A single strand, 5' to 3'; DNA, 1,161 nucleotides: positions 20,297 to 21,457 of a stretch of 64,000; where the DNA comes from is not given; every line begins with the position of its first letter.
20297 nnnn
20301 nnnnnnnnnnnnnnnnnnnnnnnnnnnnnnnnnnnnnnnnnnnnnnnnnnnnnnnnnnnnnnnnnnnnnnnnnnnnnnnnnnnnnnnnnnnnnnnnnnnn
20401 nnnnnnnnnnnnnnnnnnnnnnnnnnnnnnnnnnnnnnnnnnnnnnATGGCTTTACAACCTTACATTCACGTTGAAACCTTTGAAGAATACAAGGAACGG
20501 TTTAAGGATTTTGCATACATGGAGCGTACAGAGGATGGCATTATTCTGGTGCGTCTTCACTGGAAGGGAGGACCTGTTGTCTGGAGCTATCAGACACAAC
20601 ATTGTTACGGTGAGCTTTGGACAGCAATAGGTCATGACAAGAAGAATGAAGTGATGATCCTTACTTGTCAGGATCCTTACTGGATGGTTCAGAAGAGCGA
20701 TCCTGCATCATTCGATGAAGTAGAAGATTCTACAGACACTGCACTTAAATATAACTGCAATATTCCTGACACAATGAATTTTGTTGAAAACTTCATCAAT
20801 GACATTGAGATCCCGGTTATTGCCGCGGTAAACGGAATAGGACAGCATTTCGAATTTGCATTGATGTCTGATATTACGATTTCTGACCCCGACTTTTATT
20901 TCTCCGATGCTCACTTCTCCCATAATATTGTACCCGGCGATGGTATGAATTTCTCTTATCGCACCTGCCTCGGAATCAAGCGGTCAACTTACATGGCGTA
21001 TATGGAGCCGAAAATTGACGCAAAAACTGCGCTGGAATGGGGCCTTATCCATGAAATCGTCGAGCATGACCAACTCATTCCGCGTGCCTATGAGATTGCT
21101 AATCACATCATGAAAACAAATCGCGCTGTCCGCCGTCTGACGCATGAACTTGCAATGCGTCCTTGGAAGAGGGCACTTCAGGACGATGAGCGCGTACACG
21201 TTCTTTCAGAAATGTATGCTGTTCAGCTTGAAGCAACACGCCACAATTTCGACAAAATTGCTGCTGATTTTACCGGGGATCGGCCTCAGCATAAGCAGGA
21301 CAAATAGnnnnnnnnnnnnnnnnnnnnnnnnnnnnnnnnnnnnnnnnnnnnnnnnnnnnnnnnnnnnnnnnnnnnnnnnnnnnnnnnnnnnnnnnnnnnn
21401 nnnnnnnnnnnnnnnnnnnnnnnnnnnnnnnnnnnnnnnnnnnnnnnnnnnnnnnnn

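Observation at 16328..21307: Two 6-oxocamphor-hydrolase-like retro-Claisenases inside an anaerobe's fermentation operon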

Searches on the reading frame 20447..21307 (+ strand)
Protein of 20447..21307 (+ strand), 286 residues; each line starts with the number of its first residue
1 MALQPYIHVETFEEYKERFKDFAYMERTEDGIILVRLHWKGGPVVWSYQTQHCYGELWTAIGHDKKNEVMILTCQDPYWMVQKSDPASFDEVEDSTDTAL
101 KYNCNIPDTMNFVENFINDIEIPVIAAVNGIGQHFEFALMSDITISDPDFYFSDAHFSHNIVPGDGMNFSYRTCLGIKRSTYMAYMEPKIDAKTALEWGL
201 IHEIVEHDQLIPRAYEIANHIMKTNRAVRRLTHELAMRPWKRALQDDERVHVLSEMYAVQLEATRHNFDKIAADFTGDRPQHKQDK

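Call 3: search_protein_families(library=pfam, proteins=[window:20447-21307:+])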
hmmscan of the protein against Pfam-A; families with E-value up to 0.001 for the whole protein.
window:20447-21307:+ (286 aa): 1 family
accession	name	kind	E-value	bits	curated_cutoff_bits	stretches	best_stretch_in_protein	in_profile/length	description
PF00378.25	ECH_1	-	2.8e-17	63.4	27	1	117-245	84-214/251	Enoyl-CoA hydratase/isomerase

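Call 5: search_solved_structures(query=window:20447-21307:+, max_evalue=0.01, show_alignments=3)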
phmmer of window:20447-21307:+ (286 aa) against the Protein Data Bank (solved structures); distinct sequences matched with E-value up to 0.01: 93 (the best 60 are shown).
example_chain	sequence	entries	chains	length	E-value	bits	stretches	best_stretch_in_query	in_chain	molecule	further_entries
1o8u_A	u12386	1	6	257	4.7e-30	108.1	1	11-255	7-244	6-OXO CAMPHOR HYDROLASE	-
2j5g_A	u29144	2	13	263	5.1e-29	104.7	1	14-241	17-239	ALR4455 PROTEIN | BETA-DIKETONE HYDROLASE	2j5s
2j5g_D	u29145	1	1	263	5.2e-29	104.7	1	14-241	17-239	ALR4455 PROTEIN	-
1szo_A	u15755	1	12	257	7.8e-29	104.1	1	11-255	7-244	6-oxocamphor hydrolase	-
7mcm_A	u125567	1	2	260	1.9e-18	70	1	116-238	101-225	Enoyl-CoA hydratase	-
6sla_AAA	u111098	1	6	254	7.1e-12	48.4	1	110-247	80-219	Enoyl-CoA hydratase/carnithine racemase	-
3hrx_A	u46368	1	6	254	9.8e-12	47.9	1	110-247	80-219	Probable enoyl-CoA hydratase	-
6slb_AAA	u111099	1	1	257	1e-11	47.9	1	110-247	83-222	Enoyl-CoA hydratase/carnithine racemase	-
6sl9_AAA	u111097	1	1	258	1e-11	47.9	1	110-247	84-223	Enoyl-CoA hydratase/carnithine racemase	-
4jcs_A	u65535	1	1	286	1.2e-10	44.4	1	94-232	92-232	Enoyl-CoA hydratase/isomerase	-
4jjt_A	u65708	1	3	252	2.3e-10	43.4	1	122-231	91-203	Enoyl-CoA hydratase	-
7oeq_A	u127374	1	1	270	3.8e-10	42.7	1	123-281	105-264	Mevalonyl-coenzyme A hydratase sidH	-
3tlf_A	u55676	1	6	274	8.9e-10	41.5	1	122-226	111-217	enoyl-CoA hydratase/isomerase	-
3pe8_A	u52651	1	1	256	1.1e-09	41.2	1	119-231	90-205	Enoyl-CoA hydratase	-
4mi2_A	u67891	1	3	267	1.8e-09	40.5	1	107-222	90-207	Putative enoyl-CoA hydratase/isomerase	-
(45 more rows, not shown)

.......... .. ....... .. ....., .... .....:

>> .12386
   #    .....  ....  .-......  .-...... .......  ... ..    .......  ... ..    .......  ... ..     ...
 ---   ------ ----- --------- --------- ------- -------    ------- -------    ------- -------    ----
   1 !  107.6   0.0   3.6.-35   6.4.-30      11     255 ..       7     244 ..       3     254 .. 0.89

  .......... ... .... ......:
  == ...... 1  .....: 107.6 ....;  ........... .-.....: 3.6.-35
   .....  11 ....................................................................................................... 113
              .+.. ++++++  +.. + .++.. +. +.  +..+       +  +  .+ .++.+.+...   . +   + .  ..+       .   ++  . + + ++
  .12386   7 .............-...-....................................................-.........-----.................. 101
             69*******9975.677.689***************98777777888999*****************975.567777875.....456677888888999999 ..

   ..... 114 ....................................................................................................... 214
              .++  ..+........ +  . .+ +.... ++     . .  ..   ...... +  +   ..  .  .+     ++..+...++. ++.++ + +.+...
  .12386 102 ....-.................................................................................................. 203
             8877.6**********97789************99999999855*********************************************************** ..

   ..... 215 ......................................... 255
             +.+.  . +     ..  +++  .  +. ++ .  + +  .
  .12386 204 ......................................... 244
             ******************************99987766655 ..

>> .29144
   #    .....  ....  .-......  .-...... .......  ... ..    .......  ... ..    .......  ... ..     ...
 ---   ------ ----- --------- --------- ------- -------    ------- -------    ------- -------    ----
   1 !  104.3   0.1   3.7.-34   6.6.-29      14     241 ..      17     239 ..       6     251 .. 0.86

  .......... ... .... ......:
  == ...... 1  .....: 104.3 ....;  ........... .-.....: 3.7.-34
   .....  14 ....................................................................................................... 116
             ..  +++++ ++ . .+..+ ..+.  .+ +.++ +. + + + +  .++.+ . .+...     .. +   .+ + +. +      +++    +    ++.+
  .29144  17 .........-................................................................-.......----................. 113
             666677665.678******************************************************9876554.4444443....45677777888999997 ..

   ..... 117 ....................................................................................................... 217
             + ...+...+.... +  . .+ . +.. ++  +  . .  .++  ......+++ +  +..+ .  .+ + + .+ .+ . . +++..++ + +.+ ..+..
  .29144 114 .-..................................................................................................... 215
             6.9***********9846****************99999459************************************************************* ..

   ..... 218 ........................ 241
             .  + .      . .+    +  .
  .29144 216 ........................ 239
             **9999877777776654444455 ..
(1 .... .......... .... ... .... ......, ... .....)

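Call 16: search_protein_families(library=ncbifam, proteins=[window:20447-21307:+], max_evalue=0.00001)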
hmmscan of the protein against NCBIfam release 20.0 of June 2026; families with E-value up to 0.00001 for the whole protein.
window:20447-21307:+ (286 aa): 40 families (the best 25 are shown)
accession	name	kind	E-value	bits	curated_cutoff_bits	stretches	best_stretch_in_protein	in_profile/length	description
NF006699.0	PRK09245.1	subfamily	3.1e-26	92.2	354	1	61-239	43-223/266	crotonase/enoyl-CoA hydratase family protein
NF004840.0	PRK06190.1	equivalog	4.9e-23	82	253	1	59-245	41-222/260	enoyl-CoA hydratase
NF004635.0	PRK05981.1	equivalog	6.9e-17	61.8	351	1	115-276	97-264/266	enoyl-CoA hydratase/isomerase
TIGR02280.1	PaaB1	equivalog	2.2e-14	53.6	345.15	1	110-225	82-199/256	2-(1,2-epoxy-1,2-dihydrophenyl)acetyl-CoA isomerase PaaG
NF005595.0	PRK07327.1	subfamily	6.4e-14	51.8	292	1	17-245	8-231/271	enoyl-CoA hydratase/isomerase family protein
NF004475.0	PRK05809.1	subfamily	6.9e-14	51.9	394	1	111-234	87-212/260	short-chain-enoyl-CoA hydratase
NF004525.0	PRK05870.1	equivalog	3.8e-13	50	285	1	117-240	91-213/249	enoyl-CoA hydratase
NF006007.0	PRK08138.1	subfamily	1.4e-12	47.6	355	1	20-225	6-204/261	enoyl-CoA hydratase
NF007239.0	PRK09674.1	equivalog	3.7e-12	46.2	371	1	110-273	83-235/257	2,3-dehydroadipyl-CoA hydratase PaaF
NF005802.0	PRK07657.1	equivalog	1.1e-11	44.8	363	1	105-226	85-204/260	enoyl-CoA hydratase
NF051848.1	EnCoAHydtEchA19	equivalog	1.1e-11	44.7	400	1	118-229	92-206/258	enoyl-CoA hydratase EchA19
NF006588.0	PRK09120.1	equivalog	1.4e-11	44.1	276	1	60-236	46-221/276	p-hydroxycinnamoyl CoA hydratase/lyase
NF005496.0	PRK07110.1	domain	1.9e-11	43.6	215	1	24-245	7-220/249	polyketide synthase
NF002936.2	PRK03580.1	equivalog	2.8e-11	43.3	500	1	117-225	90-200/261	crotonobetainyl-CoA hydratase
NF005126.0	PRK06563.1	subfamily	5.4e-11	42.3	261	1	120-224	99-205/263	crotonase/enoyl-CoA hydratase family protein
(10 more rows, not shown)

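Call 28: find_homologous_proteins(query=window:20447-21307:+, max_evalue=1e-10)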
Query window:20447-21307:+ (286 aa): 660 proteins with E <= 1e-10 among 1161 candidates; the best 120 are listed.
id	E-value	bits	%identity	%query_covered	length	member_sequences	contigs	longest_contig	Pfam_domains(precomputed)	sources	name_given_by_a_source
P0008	1.2e-220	748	81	99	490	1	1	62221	PF00378.26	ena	-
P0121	2.0e-189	646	95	99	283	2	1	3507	PF00378.26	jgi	jgi:enoyl-CoA hydratase/carnithine racemase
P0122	1.4e-186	637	94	99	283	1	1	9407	PF00378.26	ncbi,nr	ncbi:MAG: enoyl-CoA hydratase/isomerase family protein [Clostridiales bacterium]|nr:enoyl-CoA hydrat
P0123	3.5e-174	596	87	99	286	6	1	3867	PF00378.26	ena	-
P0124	5.0e-174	595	86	100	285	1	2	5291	PF00378.26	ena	-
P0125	1.3e-173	594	86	100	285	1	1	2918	PF00378.26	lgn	-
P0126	1.8e-172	590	86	100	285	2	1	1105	PF00378.26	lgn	-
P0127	7.2e-172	588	86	99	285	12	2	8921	PF00378.26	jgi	jgi:enoyl-CoA hydratase/carnithine racemase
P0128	8.8e-172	588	86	99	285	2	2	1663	PF00378.26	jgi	-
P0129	3.8e-171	586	85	99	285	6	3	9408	PF00378.26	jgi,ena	-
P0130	1.6e-170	584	85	100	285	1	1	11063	PF00378.26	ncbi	ncbi:enoyl-CoA hydratase/isomerase family protein [Thermodesulfobacteriota bacterium]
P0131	1.2e-169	581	85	99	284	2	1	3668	PF00378.26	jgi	jgi:enoyl-CoA hydratase/carnithine racemase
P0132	2.7e-169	580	85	99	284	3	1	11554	PF00378.26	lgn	-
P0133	2.9e-169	580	85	100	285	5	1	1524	PF00378.26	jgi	jgi:enoyl-CoA hydratase/carnithine racemase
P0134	3.7e-169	579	85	100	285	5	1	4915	PF00378.26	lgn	-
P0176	2.1e-141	488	73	98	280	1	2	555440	PF00378.26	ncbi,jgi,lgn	ncbi:MAG: enoyl-CoA hydratase/isomerase family protein [Lachnospiraceae bacterium]|jgi:enoyl-CoA hyd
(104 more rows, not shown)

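Call 31: find_encoding_contigs(protein=P0176, flank=10000, max_places=1)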
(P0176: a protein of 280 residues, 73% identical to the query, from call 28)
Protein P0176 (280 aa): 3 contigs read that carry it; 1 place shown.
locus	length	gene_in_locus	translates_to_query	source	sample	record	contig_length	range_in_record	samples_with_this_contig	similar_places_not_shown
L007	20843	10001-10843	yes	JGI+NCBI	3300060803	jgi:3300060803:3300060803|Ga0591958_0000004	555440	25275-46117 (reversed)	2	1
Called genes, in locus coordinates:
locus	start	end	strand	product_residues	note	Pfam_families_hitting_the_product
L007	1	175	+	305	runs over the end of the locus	PF01118:Semialdhyde_dh (weak), PF22698:Semialdhyde_dhC_1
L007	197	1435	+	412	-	PF01960:ArgJ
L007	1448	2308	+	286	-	PF00696:AA_kinase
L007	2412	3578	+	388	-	PF00202:Aminotran_3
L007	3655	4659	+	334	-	PF02729:OTCace_N, PF00185:OTCace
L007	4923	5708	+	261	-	PF00106:adh_short, PF08659:KR, PF13561:adh_short_C2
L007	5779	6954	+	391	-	PF00108:Thiolase_N, PF02803:Thiolase_C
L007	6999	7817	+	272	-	PF05853:BKACE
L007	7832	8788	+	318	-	PF02737:3HCDH_N, PF00725:3HCDH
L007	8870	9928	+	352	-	PF00871:Acetate_kinase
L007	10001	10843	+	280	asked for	PF00378:ECH_1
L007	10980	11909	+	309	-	-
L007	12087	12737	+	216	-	PF08102:Antimicrobial_7 (faint)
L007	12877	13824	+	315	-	PF00126:HTH_1, PF03466:LysR_substrate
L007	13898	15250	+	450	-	PF06808:DctM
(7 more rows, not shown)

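Call 32: find_encoding_contigs(protein=P0130, flank=10000, max_places=1)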
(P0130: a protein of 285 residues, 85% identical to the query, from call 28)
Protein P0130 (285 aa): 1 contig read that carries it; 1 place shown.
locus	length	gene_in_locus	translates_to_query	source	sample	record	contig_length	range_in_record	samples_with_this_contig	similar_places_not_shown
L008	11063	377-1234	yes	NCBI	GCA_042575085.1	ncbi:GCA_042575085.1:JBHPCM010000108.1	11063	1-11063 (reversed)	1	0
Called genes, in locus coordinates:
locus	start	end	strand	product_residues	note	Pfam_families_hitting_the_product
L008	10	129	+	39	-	PF13561:adh_short_C2 (weak)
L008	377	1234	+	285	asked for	PF00378:ECH_1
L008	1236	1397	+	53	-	-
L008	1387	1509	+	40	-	PF00037:Fer4 (weak), PF12837:Fer4_6 (weak)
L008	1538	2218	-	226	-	PF13549:ATP-grasp_5, PF08442:ATP-grasp_2 (faint)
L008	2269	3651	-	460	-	PF02629:CoA_binding, PF13380:CoA_binding_2, PF13607:Succ_CoA_lig, PF19045:Ligase_CoA_2 (weak)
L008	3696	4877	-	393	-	PF00108:Thiolase_N, PF00109:ketoacyl-synt (faint), PF22691:Thiolase_C_1, PF02803:Thiolase_C (weak)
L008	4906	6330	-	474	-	PF08545:ACP_syn_III (faint), PF08541:ACP_syn_III_C (faint), PF12172:zf-ChsH2, PF01796:OB_ChsH2_C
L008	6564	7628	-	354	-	PF05853:BKACE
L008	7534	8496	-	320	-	PF02737:3HCDH_N, PF00725:3HCDH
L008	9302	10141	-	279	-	PF00037:Fer4 (faint), PF12838:Fer4_7 (faint), PF13187:Fer4_9 (faint), PF13247:Fer4_11, PF13620:CarboxypepD_reg (weak), PF22904:NOMO1-like_2nd (weak)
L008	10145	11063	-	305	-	PF01568:Molydop_binding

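Call 70: predict_structure(alignment_id=A2)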
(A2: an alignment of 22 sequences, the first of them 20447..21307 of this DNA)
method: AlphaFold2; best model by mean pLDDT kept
length: 286 residues; sequences in the alignment: 22
mean_pLDDT: 84.4   pTM: 0.85
mean pLDDT of the five models: 84.4, 84.4, 84.3, 83.5, 83.1
residues with pLDDT >= 90: 136; 70-90: 105; 50-70: 33; < 50: 12
segments of 3 or more residues with pLDDT < 50: 157-161, 282-286
pLDDT, mean of each block of 10 residues (from residue 1): 85 97 97 97 90 94 96 92 81 79 79 91 95 85 92 57 67 86 77 91 96 98 97 95 81 71 62 58 44
secondary structure, 60 per line:
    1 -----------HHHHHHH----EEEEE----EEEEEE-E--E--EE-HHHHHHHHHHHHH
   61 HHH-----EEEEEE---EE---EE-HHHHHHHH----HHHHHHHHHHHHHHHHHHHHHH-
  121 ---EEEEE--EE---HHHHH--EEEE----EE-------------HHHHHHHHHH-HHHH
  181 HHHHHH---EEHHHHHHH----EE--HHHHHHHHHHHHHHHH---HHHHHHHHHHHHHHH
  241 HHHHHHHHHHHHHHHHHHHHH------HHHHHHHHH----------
elements in order: H12-18 E23-27 E32-37 H48-63 E69-74 H86-93 H98-119 E124-128 H136-140 E143-146 H166-175 H177-186 H192-198 H207-222 H226-261 H268-276

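Call 73: fold_search(model_id=the predicted structure, library=pdb)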
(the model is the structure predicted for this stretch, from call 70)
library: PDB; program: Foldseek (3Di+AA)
matches with E <= 10: 1405; with E <= 0.001: 676
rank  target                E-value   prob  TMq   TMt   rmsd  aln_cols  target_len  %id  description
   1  1o8u_C                1.2e-18  1.00  0.79  0.90   2.2       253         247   30  The 2 Angstrom Structure of 6-Oxo Camphor Hydrolase: New Structural Diversity in the Crotonase Superfamily (released 2003-01-24)
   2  1szo_F                1.3e-18  1.00  0.78  0.90   2.2       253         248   30  Crystal Structure Analysis of the 6-Oxo Camphor Hydrolase His122Ala Mutant Bound to Its Natural Product (2S,4S)-alpha- (released 2004-06-29)
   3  1o8u_A                1.3e-18  1.00  0.80  0.91   2.1       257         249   30  The 2 Angstrom Structure of 6-Oxo Camphor Hydrolase: New Structural Diversity in the Crotonase Superfamily (released 2003-01-24)
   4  1szo_D                1.9e-18  1.00  0.78  0.89   2.2       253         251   29  Crystal Structure Analysis of the 6-Oxo Camphor Hydrolase His122Ala Mutant Bound to Its Natural Product (2S,4S)-alpha- (released 2004-06-29)
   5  1szo_B                2.3e-18  1.00  0.79  0.90   2.1       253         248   29  Crystal Structure Analysis of the 6-Oxo Camphor Hydrolase His122Ala Mutant Bound to Its Natural Product (2S,4S)-alpha- (released 2004-06-29)
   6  1o8u_F                2.4e-18  1.00  0.79  0.91   2.3       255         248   30  The 2 Angstrom Structure of 6-Oxo Camphor Hydrolase: New Structural Diversity in the Crotonase Superfamily (released 2003-01-24)
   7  2j5g_E                3.8e-18  1.00  0.79  0.91   2.3       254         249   28  The Native structure of a beta-Diketone Hydrolase from the Cyanobacterium Anabaena sp. PCC 7120 (released 2007-01-16)
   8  1szo_A                7.3e-18  1.00  0.80  0.91   2.2       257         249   29  Crystal Structure Analysis of the 6-Oxo Camphor Hydrolase His122Ala Mutant Bound to Its Natural Product (2S,4S)-alpha- (released 2004-06-29)
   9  2j5g_B                1.2e-17  1.00  0.79  0.91   2.2       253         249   28  The Native structure of a beta-Diketone Hydrolase from the Cyanobacterium Anabaena sp. PCC 7120 (released 2007-01-16)
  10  2j5s_A                1.3e-17  1.00  0.79  0.90   4.1       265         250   28  Structural of ABDH, a beta-diketone hydrolase from the Cyanobacterium Anabaena sp. PCC 7120 bound to (S)-3-oxocyclohex (released 2007-01-08)
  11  2j5s_B                1.7e-17  1.00  0.79  0.91   2.2       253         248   28  Structural of ABDH, a beta-diketone hydrolase from the Cyanobacterium Anabaena sp. PCC 7120 bound to (S)-3-oxocyclohex (released 2007-01-08)
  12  2j5g_D                2.8e-17  1.00  0.79  0.90   2.3       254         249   29  The Native structure of a beta-Diketone Hydrolase from the Cyanobacterium Anabaena sp. PCC 7120 (released 2007-01-16)
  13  3qk8_D                1.5e-13  1.00  0.67  0.74   5.3       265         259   18  Crystal structure of enoyl-coA hydratase EchA15 from Mycobacterium marinum in complex with an unknown ligand (released 2011-02-09)
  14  3qk8_B                1.8e-13  1.00  0.71  0.78   4.5       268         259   18  Crystal structure of enoyl-coA hydratase EchA15 from Mycobacterium marinum in complex with an unknown ligand (released 2011-02-09)
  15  3qk8_A                7.0e-13  1.00  0.67  0.74   5.4       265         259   18  Crystal structure of enoyl-coA hydratase EchA15 from Mycobacterium marinum in complex with an unknown ligand (released 2011-02-09)
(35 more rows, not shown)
